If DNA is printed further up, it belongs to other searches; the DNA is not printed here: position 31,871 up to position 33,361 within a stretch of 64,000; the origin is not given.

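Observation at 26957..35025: Mvh-type [NiFe] hydrogenase operon wired to a Qmo-like membrane module instead of HdrBC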

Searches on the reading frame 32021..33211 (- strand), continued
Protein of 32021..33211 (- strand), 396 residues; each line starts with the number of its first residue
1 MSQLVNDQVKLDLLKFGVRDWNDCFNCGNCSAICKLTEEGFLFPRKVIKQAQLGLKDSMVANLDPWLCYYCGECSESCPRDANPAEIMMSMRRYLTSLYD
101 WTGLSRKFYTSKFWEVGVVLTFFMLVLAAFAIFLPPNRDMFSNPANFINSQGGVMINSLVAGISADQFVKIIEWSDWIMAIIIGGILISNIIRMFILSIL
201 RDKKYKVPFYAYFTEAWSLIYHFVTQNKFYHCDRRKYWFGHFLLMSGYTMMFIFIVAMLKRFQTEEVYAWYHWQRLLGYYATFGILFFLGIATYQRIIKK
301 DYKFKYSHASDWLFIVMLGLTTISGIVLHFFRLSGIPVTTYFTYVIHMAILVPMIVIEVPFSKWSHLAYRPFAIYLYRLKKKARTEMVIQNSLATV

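Call 53: search_protein_families(library=ncbifam, proteins=[L077:1844-2293:+, L077:2310-4193:+, L077:4485-6185:+, L077:6450-7718:+, L077:7725-9953:+, L077:10001-11218:+, L074:6360-7655:+, L074:7648-9702:+, L074:10001-11146:+, L074:12161-13234:+], max_evalue=1e-10)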
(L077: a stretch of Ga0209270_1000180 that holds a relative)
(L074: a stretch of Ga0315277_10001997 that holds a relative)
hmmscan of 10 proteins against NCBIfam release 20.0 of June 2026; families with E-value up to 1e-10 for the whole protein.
L077:1844-2293:+ (149 aa): 1 family
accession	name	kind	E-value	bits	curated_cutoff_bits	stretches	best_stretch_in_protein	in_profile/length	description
TIGR02060.1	aprB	equivalog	2.9e-59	198.7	135.65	1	5-136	1-132/132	adenylyl-sulfate reductase subunit beta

L077:2310-4193:+ (627 aa): 8 families
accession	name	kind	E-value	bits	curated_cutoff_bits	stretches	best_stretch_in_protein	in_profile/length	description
TIGR02061.1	aprA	equivalog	4.5e-263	874.3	641.75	1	12-621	1-612/616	adenylyl-sulfate reductase subunit alpha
NF005331.0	PRK06854.1-2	equivalog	1e-118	397.3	557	1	4-613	3-546/563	adenylyl-sulfate reductase subunit alpha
NF006131.0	PRK08275.1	equivalog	7.9e-62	209.3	587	1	5-621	5-552/577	fumarate reductase/succinate dehydrogenase flavoprotein subunit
NF010374.0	PRK13800.1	equivalog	2.6e-44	151.8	1196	2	5-260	8-261/898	fumarate reductase/succinate dehydrogenase flavoprotein subunit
NF004724.0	PRK06069.1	subfamily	1.9e-18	66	826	0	9-206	4-204/577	succinate dehydrogenase/fumarate reductase flavoprotein subunit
NF004900.0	PRK06263.1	equivalog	5.8e-18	64.8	718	0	8-206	5-202/546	fumarate reductase (CoM/CoB) subunit TfrA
TIGR01812.1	sdhA_frdA_Gneg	subfamily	6.2e-18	64.6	567.3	0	12-207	1-196/568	succinate dehydrogenase or fumarate reductase, flavoprotein subunit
NF005866.0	PRK07803.1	equivalog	4.3e-17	61.5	819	0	413-622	401-599/631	fumarate reductase/succinate dehydrogenase flavoprotein subunit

L077:4485-6185:+ (566 aa): 2 families
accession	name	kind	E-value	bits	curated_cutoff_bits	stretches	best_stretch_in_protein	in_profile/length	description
NF007450.0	PRK10015.1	subfamily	2e-37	128.9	466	1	52-398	31-367/429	FAD-dependent oxidoreductase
NF007542.0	PRK10157.1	subfamily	8.9e-33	113.6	610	1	52-385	31-354/428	FAD-dependent oxidoreductase FixC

L077:6450-7718:+ (422 aa): 3 families
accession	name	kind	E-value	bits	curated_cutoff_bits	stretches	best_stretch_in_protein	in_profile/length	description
NF040770.1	hetero_SS_HdrA2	exception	1.4e-111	373.9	1100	1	7-418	138-559/777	CoB-CoM heterodisulfide reductase HdrA2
NF041778.1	hetero_SS_HdrA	equivalog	1.9e-94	317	1400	1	8-412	142-563/771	ferredoxin:CoB-CoM heterodisulfide reductase subunit HdrA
NF041891.1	hdrA_Methbact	equivalog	2.5e-79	267.4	1300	1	4-366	129-493/762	ferredoxin:CoB-CoM heterodisulfide reductase subunit HdrA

L077:7725-9953:+ (742 aa): 5 families
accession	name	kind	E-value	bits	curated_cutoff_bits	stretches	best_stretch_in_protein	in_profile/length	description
NF040770.1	hetero_SS_HdrA2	exception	1.8e-116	390.1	1100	3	466-736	516-773/777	CoB-CoM heterodisulfide reductase HdrA2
NF041891.1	hdrA_Methbact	equivalog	2.1e-73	247.8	1300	3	238-408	314-489/762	ferredoxin:CoB-CoM heterodisulfide reductase subunit HdrA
NF041778.1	hetero_SS_HdrA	equivalog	1.2e-72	245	1400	3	3-231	6-240/771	ferredoxin:CoB-CoM heterodisulfide reductase subunit HdrA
NF045873.1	F420_non_VhuD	exception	1.1e-13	51.4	215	1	608-740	2-131/132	F420-non-reducing hydrogenase iron-sulfur subunit VhuD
TIGR03997.1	mycofact_OYE_2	equivalog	6.4e-12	44.6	793.15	1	133-216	377-456/645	mycofactocin system FadH/OYE family oxidoreductase 2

L077:10001-11218:+ (405 aa): 4 families
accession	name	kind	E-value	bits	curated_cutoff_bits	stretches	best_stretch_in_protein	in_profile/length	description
NF038018.1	qmoC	equivalog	2.5e-61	208.2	300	1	8-368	4-356/360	quinone-interacting membrane-bound oxidoreductase complex subunit QmoC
TIGR03290.1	CoB_CoM_SS_C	equivalog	1.2e-16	61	160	1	22-95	2-75/144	CoB--CoM heterodisulfide reductase subunit C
NF041890.1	hdrC_Methbact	equivalog_domain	5.9e-13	48.8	270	1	4-95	11-101/192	ferredoxin:CoB-CoM heterodisulfide reductase subunit HdrC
NF041779.1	hetero_SS_HdrC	equivalog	1.6e-11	44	350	1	22-93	31-101/198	ferredoxin:CoB-CoM heterodisulfide reductase subunit HdrC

L074:6360-7655:+ (431 aa): 5 families
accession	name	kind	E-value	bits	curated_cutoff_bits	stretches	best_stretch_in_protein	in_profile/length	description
NF040770.1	hetero_SS_HdrA2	exception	3.7e-143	478.4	1100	1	6-421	140-560/777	CoB-CoM heterodisulfide reductase HdrA2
NF041778.1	hetero_SS_HdrA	equivalog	1e-102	344.4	1400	1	5-426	142-575/771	ferredoxin:CoB-CoM heterodisulfide reductase subunit HdrA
NF041891.1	hdrA_Methbact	equivalog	1.7e-100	337.4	1300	1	8-423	136-558/762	ferredoxin:CoB-CoM heterodisulfide reductase subunit HdrA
NF009410.0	PRK12771.1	subfamily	2.4e-12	46.2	516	0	9-44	142-177/566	NAD(P)-binding protein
NF009409.0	PRK12770.1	subfamily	5.1e-11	42.2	343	0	301-427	237-356/360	putative glutamate synthase subunit beta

L074:7648-9702:+ (684 aa): 3 families
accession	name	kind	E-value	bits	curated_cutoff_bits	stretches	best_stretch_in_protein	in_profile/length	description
NF040770.1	hetero_SS_HdrA2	exception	3.6e-175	584.3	1100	1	20-674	1-642/777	CoB-CoM heterodisulfide reductase HdrA2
NF041891.1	hdrA_Methbact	equivalog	1.2e-125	420.6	1300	1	20-672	2-635/762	ferredoxin:CoB-CoM heterodisulfide reductase subunit HdrA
NF041778.1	hetero_SS_HdrA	equivalog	5.2e-112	375.1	1400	1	20-675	7-653/771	ferredoxin:CoB-CoM heterodisulfide reductase subunit HdrA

L074:10001-11146:+ (381 aa): 4 families
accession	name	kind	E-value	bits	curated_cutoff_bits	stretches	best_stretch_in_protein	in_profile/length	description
NF038018.1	qmoC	equivalog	6.7e-63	213.3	300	1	6-357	2-359/360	quinone-interacting membrane-bound oxidoreductase complex subunit QmoC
NF041890.1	hdrC_Methbact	equivalog_domain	2e-13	50.3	270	1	10-86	17-92/192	ferredoxin:CoB-CoM heterodisulfide reductase subunit HdrC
TIGR03290.1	CoB_CoM_SS_C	equivalog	1.9e-12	47.4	160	1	21-94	1-74/144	CoB--CoM heterodisulfide reductase subunit C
NF041779.1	hetero_SS_HdrC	equivalog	4.7e-11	42.5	350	1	20-87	29-95/198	ferredoxin:CoB-CoM heterodisulfide reductase subunit HdrC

L074:12161-13234:+ (357 aa): 4 families
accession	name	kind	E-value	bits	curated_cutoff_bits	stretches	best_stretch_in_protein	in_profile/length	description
NF052577.1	ThSTportTsuASprch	equivalog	1.4e-94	317.2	400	1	5-353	2-330/330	thiosulfate transporter TsuA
NF041049.1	thio_trans_TsuA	exception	3.9e-62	210.3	645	1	4-355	3-340/348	thiosulfate utilization transporter TsuA/YeeE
NF033796.1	selen_YedE_FdhT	exception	1e-35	123.7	350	2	7-175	218-380/387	selenium metabolism membrane protein YedE/FdhT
TIGR04112.1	seleno_YedE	equivalog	5e-14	52.2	200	1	4-116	184-298/337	YedE family putative selenium transporter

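Call 70: list_cluster_members(proteins=[P0122, P0124, P0126, P0128, P0131, P0132, P0133, P0135, P0136, P0137])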
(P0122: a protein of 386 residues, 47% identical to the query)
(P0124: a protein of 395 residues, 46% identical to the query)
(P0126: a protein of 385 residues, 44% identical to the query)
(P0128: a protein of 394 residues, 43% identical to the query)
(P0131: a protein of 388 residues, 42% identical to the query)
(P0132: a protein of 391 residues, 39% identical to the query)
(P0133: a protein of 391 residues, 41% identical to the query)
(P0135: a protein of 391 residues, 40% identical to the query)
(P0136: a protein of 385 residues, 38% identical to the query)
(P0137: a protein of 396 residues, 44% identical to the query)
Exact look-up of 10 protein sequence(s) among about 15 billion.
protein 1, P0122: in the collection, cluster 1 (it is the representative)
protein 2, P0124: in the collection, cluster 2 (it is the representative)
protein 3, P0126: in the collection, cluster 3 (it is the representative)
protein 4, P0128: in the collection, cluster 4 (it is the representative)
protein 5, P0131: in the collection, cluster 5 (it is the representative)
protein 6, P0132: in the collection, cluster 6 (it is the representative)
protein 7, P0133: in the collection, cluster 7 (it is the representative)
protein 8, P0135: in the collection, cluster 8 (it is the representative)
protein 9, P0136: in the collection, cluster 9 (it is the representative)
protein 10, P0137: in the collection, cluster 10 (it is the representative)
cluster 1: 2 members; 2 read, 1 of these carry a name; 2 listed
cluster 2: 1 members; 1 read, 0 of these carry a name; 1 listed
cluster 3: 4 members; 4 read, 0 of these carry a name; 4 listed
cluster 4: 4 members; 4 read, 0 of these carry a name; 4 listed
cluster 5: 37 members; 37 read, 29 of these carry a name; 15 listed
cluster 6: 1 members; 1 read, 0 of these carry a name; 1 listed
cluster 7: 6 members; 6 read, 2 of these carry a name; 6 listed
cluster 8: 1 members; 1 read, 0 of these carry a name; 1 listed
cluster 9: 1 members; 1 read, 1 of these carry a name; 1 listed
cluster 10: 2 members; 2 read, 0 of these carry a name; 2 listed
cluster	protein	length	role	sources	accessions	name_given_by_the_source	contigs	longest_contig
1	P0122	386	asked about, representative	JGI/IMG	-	quinone-modifying oxidoreductase subunit QmoC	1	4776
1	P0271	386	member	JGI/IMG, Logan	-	-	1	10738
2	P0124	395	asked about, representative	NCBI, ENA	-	-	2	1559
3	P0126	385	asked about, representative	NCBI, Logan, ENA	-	-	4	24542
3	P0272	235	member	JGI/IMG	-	-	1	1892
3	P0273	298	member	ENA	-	-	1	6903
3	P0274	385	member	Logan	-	-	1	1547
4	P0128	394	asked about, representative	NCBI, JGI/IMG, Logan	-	-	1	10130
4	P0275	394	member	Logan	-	-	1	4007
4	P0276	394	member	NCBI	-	-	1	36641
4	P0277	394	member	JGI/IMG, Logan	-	-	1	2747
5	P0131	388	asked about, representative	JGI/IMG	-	heterodisulfide reductase subunit C/energy-converting hydrogenase Eha subunit A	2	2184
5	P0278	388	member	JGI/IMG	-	heterodisulfide reductase subunit C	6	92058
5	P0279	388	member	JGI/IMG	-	heterodisulfide reductase subunit C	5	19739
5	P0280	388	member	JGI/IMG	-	quinone-modifying oxidoreductase subunit QmoC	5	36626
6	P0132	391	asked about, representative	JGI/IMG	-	-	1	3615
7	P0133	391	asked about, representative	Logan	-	-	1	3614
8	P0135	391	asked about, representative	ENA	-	-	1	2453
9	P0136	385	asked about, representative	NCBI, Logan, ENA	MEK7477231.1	MAG: 4Fe-4S dicluster domain-containing protein [Candidatus Coatesbacteria bacterium]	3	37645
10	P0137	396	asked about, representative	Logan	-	-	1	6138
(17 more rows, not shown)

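Call 88: predict_structure(alignment_id=A4)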
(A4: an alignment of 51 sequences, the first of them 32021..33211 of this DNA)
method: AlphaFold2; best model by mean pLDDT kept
length: 396 residues; sequences in the alignment: 51
mean_pLDDT: 79.9   pTM: 0.79
mean pLDDT of the five models: 79.9, 76.9, 76.5, 73.9, 71.8
residues with pLDDT >= 90: 75; 70-90: 249; 50-70: 55; < 50: 17
segments of 3 or more residues with pLDDT < 50: 26-33, 40-43
pLDDT, mean of each block of 10 residues (from residue 1): 71 79 51 49 63 83 73 56 74 87 85 89 95 92 88 87 88 87 88 90 83 85 72 71 79 71 69 83 89 86 75 88 93 92 94 84 69 87 82 66
secondary structure, 60 per line:
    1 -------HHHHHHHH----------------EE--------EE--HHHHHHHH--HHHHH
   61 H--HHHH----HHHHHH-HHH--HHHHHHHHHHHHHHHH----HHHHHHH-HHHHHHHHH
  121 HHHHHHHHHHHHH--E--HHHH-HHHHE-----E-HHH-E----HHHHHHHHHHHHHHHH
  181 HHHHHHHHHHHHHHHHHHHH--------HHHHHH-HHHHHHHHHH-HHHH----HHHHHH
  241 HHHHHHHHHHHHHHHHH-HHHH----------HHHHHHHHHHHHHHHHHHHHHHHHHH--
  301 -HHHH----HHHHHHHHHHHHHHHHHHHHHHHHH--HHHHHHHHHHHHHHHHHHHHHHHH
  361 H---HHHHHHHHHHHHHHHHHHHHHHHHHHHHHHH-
elements in order: H8-15 H46-53 H56-61 H64-67 H72-77 H84-99 H104-110 H112-133 H139-142 H144-147 H165-200 H209-214 H216-225 H227-230 H235-257 H259-262 H273-298 H302-305 H310-334 H337-361 H365-395

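Call 90: fold_search(model_id=the predicted structure, library=pdb)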
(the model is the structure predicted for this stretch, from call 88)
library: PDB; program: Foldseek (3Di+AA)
matches with E <= 10: 248; with E <= 0.001: 0
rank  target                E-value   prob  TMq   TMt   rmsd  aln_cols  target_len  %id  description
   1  7bkb_C                9.3e-02  1.00  0.22  0.43   9.8       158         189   21  Formate dehydrogenase - heterodisulfide reductase - formylmethanofuran dehydrogenase complex from Methanospirillum hun (released 2021-09-29)
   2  7p3r_B                2.5e-01  0.14  0.13  0.14  40.8       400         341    9  Helical structure of the toxin MakA from Vibrio cholera (released 2022-02-23)
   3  8rvu_c                2.9e-01  1.00  0.18  0.36   4.0        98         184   28  CryoEM structure of the Elp-Hdr complex of Methanothermobacter marburgensis state 2 (composite structure) (released 2025-05-14)
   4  8rwn_C                3.4e-01  1.00  0.19  0.38   3.7       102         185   22  CryoEM structure of the Hdr(ABC)2 subunits of the Elp-Hdr complex of Methanothermobacter marburgensis (released 2025-05-14)
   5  7p3r_A                4.3e-01  0.10  0.11  0.13  43.0       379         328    9  Helical structure of the toxin MakA from Vibrio cholera (released 2022-02-23)
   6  8eio_A                5.1e-01  0.14  0.14  0.07  23.7       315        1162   10  The complex of phosphorylated human delta F508 cystic fibrosis transmembrane conductance regulator (CFTR) with elexaca (released 2022-10-19)
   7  7a0g_FFF              5.3e-01  0.10  0.12  0.15  39.7       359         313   12  Structure of the SmhB pore of the tripartite alpha-pore forming toxin, Smh, from Serratia marcescens. (released 2021-03-31)
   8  6msm_A                6.3e-01  0.09  0.13  0.06  24.7       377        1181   10  Phosphorylated, ATP-bound human cystic fibrosis transmembrane conductance regulator (CFTR) (released 2018-11-21)
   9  7a0g_DDD              7.4e-01  0.14  0.16  0.19  38.0       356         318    9  Structure of the SmhB pore of the tripartite alpha-pore forming toxin, Smh, from Serratia marcescens. (released 2021-03-31)
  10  9ojn                  8.4e-01  0.87  0.32  0.19   7.1       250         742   12  Structure of Mycobacterium smegmatis EtfD (released 2025-05-21)
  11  7a0g_BBB              8.8e-01  0.13  0.16  0.19  40.1       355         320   10  Structure of the SmhB pore of the tripartite alpha-pore forming toxin, Smh, from Serratia marcescens. (released 2021-03-31)
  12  6t1z                  9.5e-01  0.13  0.17  0.17  20.5       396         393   13  LmrP from L. lactis, in an outward-open conformation, bound to Hoechst 33342 (released 2020-07-29)
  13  8ubr                  9.5e-01  0.10  0.14  0.07  22.9       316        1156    9  Complex of the phosphorylated human cystic fibrosis transmembrane conductance regulator (CFTR) with CFTRinh-172 and ATP/ (released 2024-02-21)
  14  9dw9_A                9.9e-01  0.09  0.14  0.06  24.5       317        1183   10  Phosphorylated (E1371Q)CFTR in complex with PKA-C (released 2024-11-13)
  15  6h2f_B                9.9e-01  0.06  0.11  0.13  41.0       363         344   11  Structure of the pre-pore AhlB of the tripartite alpha-pore forming toxin, AHL, from Aeromonas hydrophila. (released 2019-07-10)
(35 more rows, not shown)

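Call 92: find_encoding_contigs(protein=window:32021-33211:-, flank=2000, max_places=3)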
Protein window:32021-33211:- (396 aa): 22 contigs read that carry it; 3 places shown.
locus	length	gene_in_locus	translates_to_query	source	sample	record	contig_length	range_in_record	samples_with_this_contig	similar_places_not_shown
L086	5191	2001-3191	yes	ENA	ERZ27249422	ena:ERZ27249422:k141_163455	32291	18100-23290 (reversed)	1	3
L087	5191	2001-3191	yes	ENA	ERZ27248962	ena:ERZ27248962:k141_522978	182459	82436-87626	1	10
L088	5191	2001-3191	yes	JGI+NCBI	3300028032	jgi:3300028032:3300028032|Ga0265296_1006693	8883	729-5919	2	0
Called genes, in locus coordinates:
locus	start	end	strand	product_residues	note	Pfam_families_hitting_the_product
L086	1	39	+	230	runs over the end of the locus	PF00027:cNMP_binding, PF13545:HTH_Crp_2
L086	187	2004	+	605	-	PF07992:Pyr_redox_2 (weak), PF12831:FAD_oxidored (weak), PF13237:Fer4_10 (faint), PF12838:Fer4_7 (weak)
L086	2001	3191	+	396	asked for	PF12838:Fer4_7 (weak), PF13183:Fer4_8 (weak), PF13187:Fer4_9 (weak), PF13237:Fer4_10 (weak)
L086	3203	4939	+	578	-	PF00890:FAD_binding_2 (weak), PF03486:HI0933_like (faint), PF07992:Pyr_redox_2, PF12831:FAD_oxidored, PF13450:NAD_binding_8 (weak), PF13187:Fer4_9 (weak), PF13237:Fer4_10 (weak), PF14697:Fer4_21, +2 more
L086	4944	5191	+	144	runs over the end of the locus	PF02662:FlpD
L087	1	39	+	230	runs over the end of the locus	PF00027:cNMP_binding, PF13545:HTH_Crp_2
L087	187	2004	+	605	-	PF07992:Pyr_redox_2 (weak), PF12831:FAD_oxidored (weak), PF13237:Fer4_10 (faint), PF12838:Fer4_7 (weak)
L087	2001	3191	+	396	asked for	PF12838:Fer4_7 (weak), PF13183:Fer4_8 (weak), PF13187:Fer4_9 (weak), PF13237:Fer4_10 (weak)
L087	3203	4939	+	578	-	PF00890:FAD_binding_2 (weak), PF03486:HI0933_like (faint), PF07992:Pyr_redox_2, PF12831:FAD_oxidored, PF13450:NAD_binding_8 (weak), PF13187:Fer4_9 (weak), PF13237:Fer4_10 (weak), PF14697:Fer4_21, +2 more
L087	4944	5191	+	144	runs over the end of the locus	PF02662:FlpD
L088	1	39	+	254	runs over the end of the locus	PF00027:cNMP_binding, PF13545:HTH_Crp_2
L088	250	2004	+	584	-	PF07992:Pyr_redox_2 (weak), PF12831:FAD_oxidored (weak), PF13237:Fer4_10 (faint), PF12838:Fer4_7 (weak)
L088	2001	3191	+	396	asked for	PF12838:Fer4_7 (weak), PF13183:Fer4_8 (weak), PF13187:Fer4_9 (weak), PF13237:Fer4_10 (weak)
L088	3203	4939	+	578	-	PF00890:FAD_binding_2 (weak), PF03486:HI0933_like (faint), PF07992:Pyr_redox_2, PF12831:FAD_oxidored, PF13450:NAD_binding_8 (weak), PF13187:Fer4_9 (weak), PF13237:Fer4_10 (weak), PF14697:Fer4_21, +2 more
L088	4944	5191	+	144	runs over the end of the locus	PF02662:FlpD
